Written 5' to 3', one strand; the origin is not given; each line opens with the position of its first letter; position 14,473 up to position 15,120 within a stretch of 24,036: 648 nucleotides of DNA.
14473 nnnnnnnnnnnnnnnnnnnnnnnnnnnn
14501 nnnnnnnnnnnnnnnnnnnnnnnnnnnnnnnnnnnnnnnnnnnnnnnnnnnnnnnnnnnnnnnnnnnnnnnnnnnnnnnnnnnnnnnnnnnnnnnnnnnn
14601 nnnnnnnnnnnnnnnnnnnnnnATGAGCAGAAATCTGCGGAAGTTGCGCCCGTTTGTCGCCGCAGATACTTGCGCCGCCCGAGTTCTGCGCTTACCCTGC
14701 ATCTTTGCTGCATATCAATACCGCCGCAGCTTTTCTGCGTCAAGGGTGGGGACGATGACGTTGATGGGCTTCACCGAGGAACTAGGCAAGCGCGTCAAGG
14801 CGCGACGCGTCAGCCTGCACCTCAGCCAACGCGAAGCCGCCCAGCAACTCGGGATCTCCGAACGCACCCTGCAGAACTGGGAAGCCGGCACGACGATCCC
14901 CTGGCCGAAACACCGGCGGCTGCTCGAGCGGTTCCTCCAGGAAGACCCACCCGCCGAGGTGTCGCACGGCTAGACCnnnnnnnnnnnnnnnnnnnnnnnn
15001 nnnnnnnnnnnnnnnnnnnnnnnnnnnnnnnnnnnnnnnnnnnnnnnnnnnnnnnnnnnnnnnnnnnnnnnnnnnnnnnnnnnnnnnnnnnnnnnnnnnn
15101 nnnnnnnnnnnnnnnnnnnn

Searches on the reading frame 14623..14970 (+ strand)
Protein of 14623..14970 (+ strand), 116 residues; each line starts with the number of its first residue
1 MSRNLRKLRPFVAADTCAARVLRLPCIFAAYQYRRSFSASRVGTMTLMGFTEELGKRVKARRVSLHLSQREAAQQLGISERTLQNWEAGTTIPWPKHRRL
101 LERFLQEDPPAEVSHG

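Call 7: search_protein_families(library=pfam, proteins=[window:14623-14970:+], max_evalue=0.1)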
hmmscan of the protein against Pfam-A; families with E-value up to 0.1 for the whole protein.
window:14623-14970:+ (116 aa): 21 families
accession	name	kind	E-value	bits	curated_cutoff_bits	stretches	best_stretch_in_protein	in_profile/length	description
PF01381.28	HTH_3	-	3.2e-09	37.1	23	1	58-105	1-48/55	Helix-turn-helix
PF13560.12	HTH_31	-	1.4e-07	32.2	27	1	53-104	1-50/64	Helix-turn-helix domain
PF12844.13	HTH_19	-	0.00015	22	30.2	1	55-101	1-48/64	Helix-turn-helix domain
PF13518.12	HTH_28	-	0.0002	21.8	25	1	66-87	13-33/52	Helix-turn-helix domain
PF13384.12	HTH_23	-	0.0002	21.5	24.6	1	66-86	17-37/50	Homeodomain-like domain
PF08281.18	Sigma70_r4_2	-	0.0018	18.3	25.7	1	66-86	26-46/54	Sigma-70, region 4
PF20432.4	Xre-like-HTH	-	0.0027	18.4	25.8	1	65-85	22-42/63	Antitoxin Xre-like helix-turn-helix domain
PF13413.12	HTH_25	-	0.0033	17.6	24.6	1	59-89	3-33/62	Helix-turn-helix domain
PF13551.12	HTH_29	-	0.0051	17.3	28.1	1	68-86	14-32/64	Winged helix-turn helix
PF13542.12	HTH_Tnp_ISL3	-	0.0052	16.7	27.4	1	64-86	24-46/51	Helix-turn-helix domain of transposase family ISL3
PF00376.29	MerR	-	0.006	16.8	28.2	1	71-87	4-20/38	MerR family regulatory protein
PF12728.13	HTH_17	-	0.0066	17.1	27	1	67-86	2-21/51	Helix-turn-helix domain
PF13404.12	HTH_AsnC-type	-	0.039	14.2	27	0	67-83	18-34/42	AsnC-type helix-turn-helix domain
PF02954.25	HTH_8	-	0.039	14.1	22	1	69-84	21-36/42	Bacterial regulatory protein, Fis family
PF20865.2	FAM186A-B_C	-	0.05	13.9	37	1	13-79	39-105/229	FAM186A/B, C-terminal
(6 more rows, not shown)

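Call 8: search_protein_families(library=phrogs, proteins=[window:14623-14970:+], max_evalue=0.1)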
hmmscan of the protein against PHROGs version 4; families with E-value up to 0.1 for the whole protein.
window:14623-14970:+ (116 aa): 39 families (the best 25 are shown)
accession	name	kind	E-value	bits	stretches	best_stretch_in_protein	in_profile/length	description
phrog_2104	-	unknown function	2.7e-09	38.1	1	56-103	42-89/103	-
phrog_8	-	transcription regulation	2.6e-08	34.7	1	41-93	66-116/346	transcriptional regulator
phrog_955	-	DNA, RNA and nucleotide metabolism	1.5e-07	32.3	1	44-90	15-61/142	HTH DNA binding protein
phrog_3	-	transcription regulation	1.8e-07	32.3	1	42-105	77-137/430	transcriptional repressor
phrog_6288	-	unknown function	2.1e-06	28.5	1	39-97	14-72/322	-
phrog_4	-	transcription regulation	4.6e-06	26.8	1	46-101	132-180/400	transcriptional repressor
phrog_2967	-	transcription regulation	4.9e-06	27.3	1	50-95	7-52/225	transcriptional regulator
phrog_11187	-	transcription regulation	9.6e-06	26.3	1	50-89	4-43/63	transcriptional regulator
phrog_2328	-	transcription regulation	1.6e-05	25.7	1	52-92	14-54/128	transcriptional repressor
phrog_6962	-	unknown function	2.4e-05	25.5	1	55-90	3-38/73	-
phrog_4836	-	transcription regulation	2.6e-05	24.8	1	50-93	72-115/194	CII-like regulator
phrog_1668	-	tail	9.1e-05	23.6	1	52-101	4-52/122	tail assembly protein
phrog_5119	-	unknown function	0.00021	22.1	1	54-96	54-97/152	-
phrog_6499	-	transcription regulation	0.00058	20.3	1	65-95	23-54/157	transcriptional regulator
phrog_7241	-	transcription regulation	0.00068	20.7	1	56-93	64-101/122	transcriptional regulator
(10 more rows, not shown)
